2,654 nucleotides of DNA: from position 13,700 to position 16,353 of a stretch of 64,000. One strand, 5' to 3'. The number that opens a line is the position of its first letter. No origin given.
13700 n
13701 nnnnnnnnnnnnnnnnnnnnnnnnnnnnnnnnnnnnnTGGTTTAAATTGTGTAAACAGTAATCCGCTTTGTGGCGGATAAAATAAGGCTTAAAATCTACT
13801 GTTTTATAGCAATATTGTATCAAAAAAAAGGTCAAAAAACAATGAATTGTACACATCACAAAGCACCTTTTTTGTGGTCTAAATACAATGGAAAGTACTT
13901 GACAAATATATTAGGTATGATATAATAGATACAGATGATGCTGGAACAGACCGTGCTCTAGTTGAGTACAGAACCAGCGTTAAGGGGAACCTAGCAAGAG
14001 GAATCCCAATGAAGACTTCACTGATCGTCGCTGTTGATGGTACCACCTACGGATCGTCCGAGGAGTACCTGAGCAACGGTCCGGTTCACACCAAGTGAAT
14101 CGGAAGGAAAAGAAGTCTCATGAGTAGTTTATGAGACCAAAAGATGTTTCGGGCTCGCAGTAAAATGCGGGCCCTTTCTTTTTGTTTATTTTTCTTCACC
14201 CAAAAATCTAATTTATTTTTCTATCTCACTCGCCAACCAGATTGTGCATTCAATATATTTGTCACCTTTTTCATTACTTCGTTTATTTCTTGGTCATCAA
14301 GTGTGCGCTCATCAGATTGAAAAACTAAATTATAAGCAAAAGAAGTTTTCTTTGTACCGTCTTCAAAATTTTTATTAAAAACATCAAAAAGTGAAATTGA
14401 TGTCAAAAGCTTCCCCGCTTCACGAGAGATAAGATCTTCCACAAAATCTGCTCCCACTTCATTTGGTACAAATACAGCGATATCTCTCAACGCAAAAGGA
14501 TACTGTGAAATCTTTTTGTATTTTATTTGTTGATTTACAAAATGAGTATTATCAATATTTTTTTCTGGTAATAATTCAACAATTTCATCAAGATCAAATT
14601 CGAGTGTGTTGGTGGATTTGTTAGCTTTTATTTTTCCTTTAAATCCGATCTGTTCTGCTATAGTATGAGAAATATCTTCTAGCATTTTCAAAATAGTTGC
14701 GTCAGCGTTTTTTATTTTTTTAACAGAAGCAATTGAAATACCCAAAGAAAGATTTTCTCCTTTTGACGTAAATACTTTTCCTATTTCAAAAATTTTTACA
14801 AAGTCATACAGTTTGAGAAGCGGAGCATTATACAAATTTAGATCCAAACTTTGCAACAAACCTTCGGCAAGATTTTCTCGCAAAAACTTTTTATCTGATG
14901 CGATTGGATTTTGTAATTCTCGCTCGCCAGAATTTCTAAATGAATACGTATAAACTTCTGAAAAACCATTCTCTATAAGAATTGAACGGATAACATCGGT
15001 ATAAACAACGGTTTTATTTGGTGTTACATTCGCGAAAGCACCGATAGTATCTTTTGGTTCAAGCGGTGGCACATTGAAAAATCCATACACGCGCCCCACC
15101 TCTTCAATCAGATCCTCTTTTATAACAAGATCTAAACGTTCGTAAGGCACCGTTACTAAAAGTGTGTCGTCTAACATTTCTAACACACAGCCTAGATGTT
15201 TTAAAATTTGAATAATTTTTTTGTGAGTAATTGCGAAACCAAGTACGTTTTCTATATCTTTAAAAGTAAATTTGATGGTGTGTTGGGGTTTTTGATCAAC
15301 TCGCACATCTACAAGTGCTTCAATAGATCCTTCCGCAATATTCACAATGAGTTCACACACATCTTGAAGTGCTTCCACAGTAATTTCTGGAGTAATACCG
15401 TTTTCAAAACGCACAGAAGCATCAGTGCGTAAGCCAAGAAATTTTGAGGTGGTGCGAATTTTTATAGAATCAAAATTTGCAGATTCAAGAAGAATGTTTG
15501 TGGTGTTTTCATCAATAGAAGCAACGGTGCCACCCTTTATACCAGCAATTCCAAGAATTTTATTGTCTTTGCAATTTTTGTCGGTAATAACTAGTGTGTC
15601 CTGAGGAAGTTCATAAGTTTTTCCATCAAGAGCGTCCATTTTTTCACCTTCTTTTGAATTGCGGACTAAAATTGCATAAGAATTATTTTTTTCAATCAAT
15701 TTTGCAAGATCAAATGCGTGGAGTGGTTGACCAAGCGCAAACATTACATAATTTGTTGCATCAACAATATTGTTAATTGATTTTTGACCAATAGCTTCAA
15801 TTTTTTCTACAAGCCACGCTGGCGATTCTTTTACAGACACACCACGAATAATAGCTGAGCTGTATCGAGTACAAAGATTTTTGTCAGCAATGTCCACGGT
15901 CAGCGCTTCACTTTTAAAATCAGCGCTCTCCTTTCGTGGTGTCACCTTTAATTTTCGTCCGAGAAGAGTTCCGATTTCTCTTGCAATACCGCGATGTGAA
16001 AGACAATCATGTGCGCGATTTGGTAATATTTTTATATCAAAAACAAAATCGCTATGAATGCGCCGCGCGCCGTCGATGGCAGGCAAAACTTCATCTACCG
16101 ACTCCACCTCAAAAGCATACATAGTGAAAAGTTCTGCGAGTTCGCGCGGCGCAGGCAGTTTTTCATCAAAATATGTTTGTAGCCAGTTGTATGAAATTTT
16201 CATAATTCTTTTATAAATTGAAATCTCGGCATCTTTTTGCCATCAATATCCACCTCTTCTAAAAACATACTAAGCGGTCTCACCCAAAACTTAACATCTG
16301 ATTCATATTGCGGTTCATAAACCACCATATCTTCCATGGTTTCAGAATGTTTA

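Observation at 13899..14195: Stand-alone plus-strand transcription unit (consensus promoter to terminator) with a 29-codon SD-preceded ORF, antisense to nothing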

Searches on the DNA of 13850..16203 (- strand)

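Call 4: search_rna_families(source=window, start=13850, end=14260, threshold=evalue, max_evalue=10, show_alignments=5)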
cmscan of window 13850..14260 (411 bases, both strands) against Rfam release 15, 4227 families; matches with E-value up to 10: 6.
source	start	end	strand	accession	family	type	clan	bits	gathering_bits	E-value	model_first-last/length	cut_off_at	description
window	14180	14205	-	RF00204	snoR12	Gene; snRNA; snoRNA; CD-box;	-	16.9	39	2.1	1-83/83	no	Small nucleolar RNA R12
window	14029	14180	+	RF00513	Trp_leader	Cis-reg; leader;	-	16.6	41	1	1-100/100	no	Tryptophan operon leader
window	14129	14189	+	RF00519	suhB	Gene; sRNA;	CL00108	12.6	41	5.9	1-77/77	no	Makes More Granules Regulator RNA (mmgR)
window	14097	14146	+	RF01306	sR52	Gene; snRNA; snoRNA; CD-box;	-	12.4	50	4.2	1-60/60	no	Small nucleolar RNA sR52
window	14121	14245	+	RF01508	BYDV_5_UTR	Cis-reg;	-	11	75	5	1-149/149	no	Barley yellow dwarf virus 5'UTR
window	14032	14116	+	RF01747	msiK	Cis-reg;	-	11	33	8.1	1-60/60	no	msiK RNA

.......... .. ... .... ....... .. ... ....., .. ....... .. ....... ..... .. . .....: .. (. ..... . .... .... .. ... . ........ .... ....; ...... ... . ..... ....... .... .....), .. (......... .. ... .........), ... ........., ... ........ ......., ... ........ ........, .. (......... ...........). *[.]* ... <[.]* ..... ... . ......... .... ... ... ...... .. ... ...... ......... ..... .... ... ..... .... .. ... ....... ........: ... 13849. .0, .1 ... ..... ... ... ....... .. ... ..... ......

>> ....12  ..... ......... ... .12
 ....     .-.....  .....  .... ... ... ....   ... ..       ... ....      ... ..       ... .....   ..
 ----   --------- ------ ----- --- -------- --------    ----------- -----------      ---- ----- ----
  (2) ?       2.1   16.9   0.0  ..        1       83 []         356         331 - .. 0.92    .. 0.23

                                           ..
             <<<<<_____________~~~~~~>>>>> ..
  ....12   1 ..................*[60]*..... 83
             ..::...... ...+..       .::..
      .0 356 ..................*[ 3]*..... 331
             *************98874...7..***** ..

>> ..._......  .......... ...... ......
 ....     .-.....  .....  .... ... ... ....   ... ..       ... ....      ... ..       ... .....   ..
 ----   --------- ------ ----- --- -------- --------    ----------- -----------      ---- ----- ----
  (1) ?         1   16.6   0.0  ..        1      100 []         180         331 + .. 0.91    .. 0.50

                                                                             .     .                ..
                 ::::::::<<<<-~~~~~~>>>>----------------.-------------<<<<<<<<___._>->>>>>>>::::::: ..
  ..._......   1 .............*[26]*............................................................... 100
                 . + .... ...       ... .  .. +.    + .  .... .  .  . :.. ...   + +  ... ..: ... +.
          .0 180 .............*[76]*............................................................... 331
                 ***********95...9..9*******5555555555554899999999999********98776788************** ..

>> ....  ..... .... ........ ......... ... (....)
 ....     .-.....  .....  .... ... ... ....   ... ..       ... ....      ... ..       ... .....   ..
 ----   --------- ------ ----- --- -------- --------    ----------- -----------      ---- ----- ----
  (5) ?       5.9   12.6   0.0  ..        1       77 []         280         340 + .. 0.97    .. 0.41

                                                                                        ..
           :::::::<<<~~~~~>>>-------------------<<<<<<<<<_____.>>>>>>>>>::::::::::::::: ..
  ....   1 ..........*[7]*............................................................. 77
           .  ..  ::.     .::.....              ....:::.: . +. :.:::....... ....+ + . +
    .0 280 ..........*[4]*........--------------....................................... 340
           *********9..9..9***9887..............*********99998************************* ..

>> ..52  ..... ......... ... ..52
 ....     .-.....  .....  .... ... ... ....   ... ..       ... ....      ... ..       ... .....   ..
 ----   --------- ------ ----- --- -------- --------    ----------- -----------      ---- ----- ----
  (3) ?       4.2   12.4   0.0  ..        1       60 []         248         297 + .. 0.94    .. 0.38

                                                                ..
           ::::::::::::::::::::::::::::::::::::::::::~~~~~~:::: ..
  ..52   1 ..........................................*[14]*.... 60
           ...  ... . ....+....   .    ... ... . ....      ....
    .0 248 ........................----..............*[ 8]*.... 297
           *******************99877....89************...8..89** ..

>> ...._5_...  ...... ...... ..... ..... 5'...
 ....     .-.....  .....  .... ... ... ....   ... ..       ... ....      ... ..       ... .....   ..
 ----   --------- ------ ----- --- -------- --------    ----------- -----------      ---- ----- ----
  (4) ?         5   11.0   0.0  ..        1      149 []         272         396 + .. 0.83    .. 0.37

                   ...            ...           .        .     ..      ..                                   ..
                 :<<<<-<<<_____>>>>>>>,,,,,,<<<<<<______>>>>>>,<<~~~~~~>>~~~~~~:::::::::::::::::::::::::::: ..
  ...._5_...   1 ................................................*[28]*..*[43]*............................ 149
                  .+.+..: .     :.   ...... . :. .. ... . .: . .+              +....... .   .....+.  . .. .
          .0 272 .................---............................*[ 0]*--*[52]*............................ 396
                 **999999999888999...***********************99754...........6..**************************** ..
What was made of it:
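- On Leader peptide / transcription attenuator: The Trp_leader match at E = 1 scores mainly through the terminator hairpin (call 4).
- Closest known: Bacterial SRP RNA. Different: There is no covariance-model match, even at E <= 10 in a 411-nt search (call 4).
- The only attenuator-like Rfam match, Trp_leader at E = 1, scores mainly through the terminator hairpin (call 4).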

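Call 82: search_rna_families(sources=[L190, L319, L322, L001, L191], threshold=evalue, max_evalue=1)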
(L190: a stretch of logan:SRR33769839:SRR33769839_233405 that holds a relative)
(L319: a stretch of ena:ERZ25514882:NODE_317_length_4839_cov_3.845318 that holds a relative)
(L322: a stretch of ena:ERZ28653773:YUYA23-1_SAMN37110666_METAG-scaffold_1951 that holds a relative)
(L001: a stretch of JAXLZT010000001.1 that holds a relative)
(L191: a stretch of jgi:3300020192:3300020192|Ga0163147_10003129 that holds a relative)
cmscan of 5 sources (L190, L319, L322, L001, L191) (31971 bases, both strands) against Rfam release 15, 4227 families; matches with E-value up to 1: 10.
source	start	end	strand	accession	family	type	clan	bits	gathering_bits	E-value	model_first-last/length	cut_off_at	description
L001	353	425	+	RF00005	tRNA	Gene; tRNA;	CL00001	68.3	29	4.6e-13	1-71/71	no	tRNA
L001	8084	8167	+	RF00005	tRNA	Gene; tRNA;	CL00001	63.9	29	7.6e-12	1-71/71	no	tRNA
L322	5120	5203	+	RF00005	tRNA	Gene; tRNA;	CL00001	62.4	29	2e-11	1-71/71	no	tRNA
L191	7480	7563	+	RF00005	tRNA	Gene; tRNA;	CL00001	62.4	29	2e-11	1-71/71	no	tRNA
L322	6628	6699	+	RF00005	tRNA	Gene; tRNA;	CL00001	53.3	29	6.2e-09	1-71/71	no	tRNA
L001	8084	8168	-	RF04354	Plastid-ycf2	Cis-reg;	-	27.9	65.7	0.067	1-75/75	no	Plastid-ycf2 5UTR RNA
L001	8119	8167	-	RF04351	Plastid-psbl-rps4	Cis-reg;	-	27.5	68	0.07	1-53/53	no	Plastid-psbl-rps4 3UTR RNA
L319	2265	2304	-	RF00489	ctRNA_p42d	Gene; antisense;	-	25.4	50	0.17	1-46/46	no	ctRNA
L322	5155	5203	-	RF04351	Plastid-psbl-rps4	Cis-reg;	-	23.3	68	0.98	1-53/53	no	Plastid-psbl-rps4 3UTR RNA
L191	7515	7563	-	RF04351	Plastid-psbl-rps4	Cis-reg;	-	23.3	68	0.98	1-53/53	no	Plastid-psbl-rps4 3UTR RNA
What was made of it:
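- On Any Rfam 15 family (6S, tmRNA, RNase P, riboswitches, known sRNAs): Only sub-threshold matches at E >= 1 were found (call 4), and at E = 0.17 in L319 (call 82).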
